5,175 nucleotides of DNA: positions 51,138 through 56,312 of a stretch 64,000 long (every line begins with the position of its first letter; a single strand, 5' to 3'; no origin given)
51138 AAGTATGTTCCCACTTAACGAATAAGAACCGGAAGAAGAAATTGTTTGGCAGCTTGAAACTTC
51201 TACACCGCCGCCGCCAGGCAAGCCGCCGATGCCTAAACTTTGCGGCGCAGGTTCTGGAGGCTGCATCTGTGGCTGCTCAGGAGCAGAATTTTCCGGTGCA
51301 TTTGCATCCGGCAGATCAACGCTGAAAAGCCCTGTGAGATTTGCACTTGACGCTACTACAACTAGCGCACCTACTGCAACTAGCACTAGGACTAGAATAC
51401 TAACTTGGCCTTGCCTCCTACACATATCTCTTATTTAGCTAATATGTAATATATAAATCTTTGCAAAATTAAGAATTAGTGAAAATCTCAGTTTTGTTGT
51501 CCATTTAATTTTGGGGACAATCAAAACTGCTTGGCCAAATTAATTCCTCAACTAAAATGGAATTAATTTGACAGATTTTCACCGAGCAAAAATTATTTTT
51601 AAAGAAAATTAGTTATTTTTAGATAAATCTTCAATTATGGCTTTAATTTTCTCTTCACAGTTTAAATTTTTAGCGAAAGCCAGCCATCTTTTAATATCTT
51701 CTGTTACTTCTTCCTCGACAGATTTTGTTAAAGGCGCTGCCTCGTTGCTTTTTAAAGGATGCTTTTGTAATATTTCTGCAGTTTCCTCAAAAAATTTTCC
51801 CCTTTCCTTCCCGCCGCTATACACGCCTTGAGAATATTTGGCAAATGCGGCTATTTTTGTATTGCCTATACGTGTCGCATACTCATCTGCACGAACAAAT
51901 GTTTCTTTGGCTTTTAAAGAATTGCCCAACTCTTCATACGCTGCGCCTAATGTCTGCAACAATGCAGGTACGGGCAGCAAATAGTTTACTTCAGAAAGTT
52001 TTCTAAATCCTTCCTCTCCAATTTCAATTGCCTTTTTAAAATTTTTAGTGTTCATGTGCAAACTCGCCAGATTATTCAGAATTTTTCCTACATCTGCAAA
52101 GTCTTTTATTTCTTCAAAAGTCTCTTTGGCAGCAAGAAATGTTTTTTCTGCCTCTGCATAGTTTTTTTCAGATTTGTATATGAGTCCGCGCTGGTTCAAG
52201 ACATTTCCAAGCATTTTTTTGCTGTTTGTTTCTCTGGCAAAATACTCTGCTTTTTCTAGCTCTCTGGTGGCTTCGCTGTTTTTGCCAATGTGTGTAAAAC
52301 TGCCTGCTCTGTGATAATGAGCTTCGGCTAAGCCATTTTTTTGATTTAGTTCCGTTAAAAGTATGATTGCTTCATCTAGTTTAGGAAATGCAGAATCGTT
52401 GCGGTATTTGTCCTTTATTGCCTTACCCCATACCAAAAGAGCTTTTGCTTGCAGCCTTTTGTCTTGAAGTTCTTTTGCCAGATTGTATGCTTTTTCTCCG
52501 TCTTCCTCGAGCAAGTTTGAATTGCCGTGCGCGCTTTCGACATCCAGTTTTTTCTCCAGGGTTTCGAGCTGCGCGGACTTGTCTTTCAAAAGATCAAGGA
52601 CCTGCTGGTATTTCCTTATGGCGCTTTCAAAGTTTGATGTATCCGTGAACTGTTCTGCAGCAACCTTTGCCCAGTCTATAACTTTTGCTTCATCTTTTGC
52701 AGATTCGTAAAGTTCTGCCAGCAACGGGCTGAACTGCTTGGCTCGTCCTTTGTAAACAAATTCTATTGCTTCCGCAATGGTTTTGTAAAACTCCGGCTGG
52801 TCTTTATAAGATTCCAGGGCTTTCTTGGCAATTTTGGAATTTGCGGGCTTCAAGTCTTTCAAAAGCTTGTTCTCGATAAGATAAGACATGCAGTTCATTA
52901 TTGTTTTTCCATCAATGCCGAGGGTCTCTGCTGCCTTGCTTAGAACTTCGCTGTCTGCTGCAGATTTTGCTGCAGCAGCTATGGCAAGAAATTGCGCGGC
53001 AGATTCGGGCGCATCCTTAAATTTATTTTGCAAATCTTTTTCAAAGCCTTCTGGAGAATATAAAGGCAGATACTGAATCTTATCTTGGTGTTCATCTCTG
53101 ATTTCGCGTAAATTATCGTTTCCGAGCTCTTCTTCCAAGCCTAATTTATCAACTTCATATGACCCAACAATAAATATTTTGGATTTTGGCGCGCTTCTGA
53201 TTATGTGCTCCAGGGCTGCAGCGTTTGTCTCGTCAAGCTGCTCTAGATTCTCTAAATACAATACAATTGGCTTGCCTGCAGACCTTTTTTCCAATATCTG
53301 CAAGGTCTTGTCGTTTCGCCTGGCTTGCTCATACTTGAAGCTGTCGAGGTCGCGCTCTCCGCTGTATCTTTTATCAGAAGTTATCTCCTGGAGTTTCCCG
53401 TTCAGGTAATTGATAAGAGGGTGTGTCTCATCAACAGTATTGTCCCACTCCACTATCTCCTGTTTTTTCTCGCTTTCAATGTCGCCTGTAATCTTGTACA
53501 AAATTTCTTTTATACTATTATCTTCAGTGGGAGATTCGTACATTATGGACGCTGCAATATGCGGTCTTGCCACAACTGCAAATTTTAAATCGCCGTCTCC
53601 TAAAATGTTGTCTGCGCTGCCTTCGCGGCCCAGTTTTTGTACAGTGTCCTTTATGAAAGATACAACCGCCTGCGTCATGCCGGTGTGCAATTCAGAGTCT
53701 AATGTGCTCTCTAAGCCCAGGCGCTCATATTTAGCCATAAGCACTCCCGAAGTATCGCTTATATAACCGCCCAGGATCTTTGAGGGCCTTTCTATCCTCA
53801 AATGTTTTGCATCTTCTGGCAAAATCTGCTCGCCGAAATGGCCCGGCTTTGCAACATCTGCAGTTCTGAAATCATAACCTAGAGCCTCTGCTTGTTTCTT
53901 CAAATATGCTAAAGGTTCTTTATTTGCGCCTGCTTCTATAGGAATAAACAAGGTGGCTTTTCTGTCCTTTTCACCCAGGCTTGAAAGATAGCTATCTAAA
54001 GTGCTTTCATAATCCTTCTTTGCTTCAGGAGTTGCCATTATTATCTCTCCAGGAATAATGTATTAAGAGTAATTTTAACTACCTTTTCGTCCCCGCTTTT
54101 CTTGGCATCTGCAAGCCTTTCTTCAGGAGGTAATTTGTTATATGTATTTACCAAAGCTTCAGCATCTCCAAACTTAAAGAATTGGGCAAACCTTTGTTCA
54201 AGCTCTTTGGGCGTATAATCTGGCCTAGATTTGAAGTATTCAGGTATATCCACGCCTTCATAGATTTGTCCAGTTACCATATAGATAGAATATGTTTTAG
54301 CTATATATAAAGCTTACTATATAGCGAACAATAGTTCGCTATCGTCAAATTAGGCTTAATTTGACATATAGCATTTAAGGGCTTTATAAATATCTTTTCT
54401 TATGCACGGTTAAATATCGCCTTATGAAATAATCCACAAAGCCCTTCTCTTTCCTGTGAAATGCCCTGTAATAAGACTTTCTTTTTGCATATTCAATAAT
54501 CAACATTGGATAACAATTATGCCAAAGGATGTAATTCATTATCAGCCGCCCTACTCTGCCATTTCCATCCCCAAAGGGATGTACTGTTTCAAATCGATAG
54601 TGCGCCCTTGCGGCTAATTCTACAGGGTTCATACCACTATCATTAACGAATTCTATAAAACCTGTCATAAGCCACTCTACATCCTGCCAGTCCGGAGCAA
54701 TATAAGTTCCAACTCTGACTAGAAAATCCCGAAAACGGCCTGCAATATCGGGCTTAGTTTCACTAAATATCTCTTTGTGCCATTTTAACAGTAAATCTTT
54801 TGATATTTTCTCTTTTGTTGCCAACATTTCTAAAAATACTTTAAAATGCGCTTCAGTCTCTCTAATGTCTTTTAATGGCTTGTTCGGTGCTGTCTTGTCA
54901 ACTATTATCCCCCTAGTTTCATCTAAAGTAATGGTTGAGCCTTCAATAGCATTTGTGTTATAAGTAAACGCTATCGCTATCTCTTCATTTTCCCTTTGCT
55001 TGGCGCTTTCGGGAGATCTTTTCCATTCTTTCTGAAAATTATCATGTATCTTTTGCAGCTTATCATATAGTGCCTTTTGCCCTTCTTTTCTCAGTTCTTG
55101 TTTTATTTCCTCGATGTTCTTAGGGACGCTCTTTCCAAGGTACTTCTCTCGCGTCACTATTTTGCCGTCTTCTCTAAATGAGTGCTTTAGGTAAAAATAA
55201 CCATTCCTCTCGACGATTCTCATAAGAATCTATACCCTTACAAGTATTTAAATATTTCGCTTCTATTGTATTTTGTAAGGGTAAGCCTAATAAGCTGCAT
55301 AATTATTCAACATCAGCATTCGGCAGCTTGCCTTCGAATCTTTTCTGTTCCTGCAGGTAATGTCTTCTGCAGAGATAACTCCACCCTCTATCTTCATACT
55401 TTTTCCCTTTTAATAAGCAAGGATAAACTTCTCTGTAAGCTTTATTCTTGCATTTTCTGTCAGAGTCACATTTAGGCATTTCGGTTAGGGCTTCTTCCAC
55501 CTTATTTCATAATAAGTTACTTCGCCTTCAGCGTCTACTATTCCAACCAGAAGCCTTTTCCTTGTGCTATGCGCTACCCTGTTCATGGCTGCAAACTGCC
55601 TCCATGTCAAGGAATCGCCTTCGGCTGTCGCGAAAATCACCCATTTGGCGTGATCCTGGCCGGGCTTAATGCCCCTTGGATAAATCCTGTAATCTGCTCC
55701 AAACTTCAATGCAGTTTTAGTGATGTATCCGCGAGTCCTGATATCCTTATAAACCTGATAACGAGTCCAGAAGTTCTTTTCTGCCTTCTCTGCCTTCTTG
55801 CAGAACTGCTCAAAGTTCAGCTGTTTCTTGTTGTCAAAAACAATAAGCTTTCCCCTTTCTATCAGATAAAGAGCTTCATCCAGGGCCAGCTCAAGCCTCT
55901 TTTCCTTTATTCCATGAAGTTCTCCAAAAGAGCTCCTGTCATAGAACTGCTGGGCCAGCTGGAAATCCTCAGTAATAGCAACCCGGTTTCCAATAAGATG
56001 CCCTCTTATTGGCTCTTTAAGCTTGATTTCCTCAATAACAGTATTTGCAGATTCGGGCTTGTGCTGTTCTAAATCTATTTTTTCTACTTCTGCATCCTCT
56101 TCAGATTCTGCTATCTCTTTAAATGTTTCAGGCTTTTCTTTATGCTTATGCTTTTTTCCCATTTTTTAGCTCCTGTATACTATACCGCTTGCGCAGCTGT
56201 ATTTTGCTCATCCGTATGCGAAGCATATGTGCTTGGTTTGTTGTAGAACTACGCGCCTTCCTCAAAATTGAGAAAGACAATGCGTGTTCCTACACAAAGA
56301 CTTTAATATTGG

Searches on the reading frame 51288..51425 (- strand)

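Call 69: search_protein_families(library=pfam, proteins=[window:51288-51425:-], max_evalue=10)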
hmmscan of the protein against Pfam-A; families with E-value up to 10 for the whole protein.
seq(46 aa): 1 family
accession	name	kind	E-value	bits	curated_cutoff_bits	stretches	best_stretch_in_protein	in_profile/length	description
PF19451.5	DUF5989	-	1.1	9.8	27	1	11-31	22-42/49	Family of unknown function (DUF5989)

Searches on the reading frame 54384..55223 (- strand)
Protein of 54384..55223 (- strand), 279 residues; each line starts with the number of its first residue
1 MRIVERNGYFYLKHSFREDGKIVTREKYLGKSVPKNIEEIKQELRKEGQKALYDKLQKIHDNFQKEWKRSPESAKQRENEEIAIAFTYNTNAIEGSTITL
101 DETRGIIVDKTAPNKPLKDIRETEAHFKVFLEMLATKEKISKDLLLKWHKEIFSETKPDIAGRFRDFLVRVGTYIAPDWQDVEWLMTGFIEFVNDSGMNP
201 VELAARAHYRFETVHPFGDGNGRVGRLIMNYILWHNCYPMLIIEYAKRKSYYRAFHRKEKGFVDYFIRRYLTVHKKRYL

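Call 65: search_protein_families(library=pfam, proteins=[window:54384-55223:-], max_evalue=0.0001)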
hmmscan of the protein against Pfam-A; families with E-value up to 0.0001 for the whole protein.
window:54384-55223:- (279 aa): 1 family
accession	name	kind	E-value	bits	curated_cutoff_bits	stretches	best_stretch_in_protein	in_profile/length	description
PF02661.23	Fic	-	6.9e-22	78.5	24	1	140-233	2-93/93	Fic/DOC family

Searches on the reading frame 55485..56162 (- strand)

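Call 81: search_protein_families(library=ncbifam, proteins=[window:55485-56162:-], max_evalue=0.00001)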
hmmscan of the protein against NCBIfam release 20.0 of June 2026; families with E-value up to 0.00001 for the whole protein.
window:55485-56162:- (225 aa): 6 families
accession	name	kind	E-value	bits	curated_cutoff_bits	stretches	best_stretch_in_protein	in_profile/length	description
NF006795.0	PRK09300.1-3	equivalog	1.7e-35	122.6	501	1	53-223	2-164/350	tRNA splicing endonuclease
TIGR00324.1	endA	equivalog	1.1e-31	110.1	59.6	1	75-222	21-176/177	tRNA-intron lyase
NF006796.0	PRK09300.1-4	equivalog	7.2e-26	91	518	1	70-224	16-159/335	tRNA splicing endonuclease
NF006794.0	PRK09300.1-1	equivalog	1.6e-18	66.7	383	1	20-220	147-341/346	tRNA splicing endonuclease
NF006797.0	PRK09300.1-5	equivalog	2e-10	40.4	292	1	136-221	204-283/290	tRNA splicing endonuclease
NF007085.0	PRK09539.1-2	equivalog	3.2e-06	27.4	157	1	123-220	26-117/124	tRNA-splicing endonuclease subunit beta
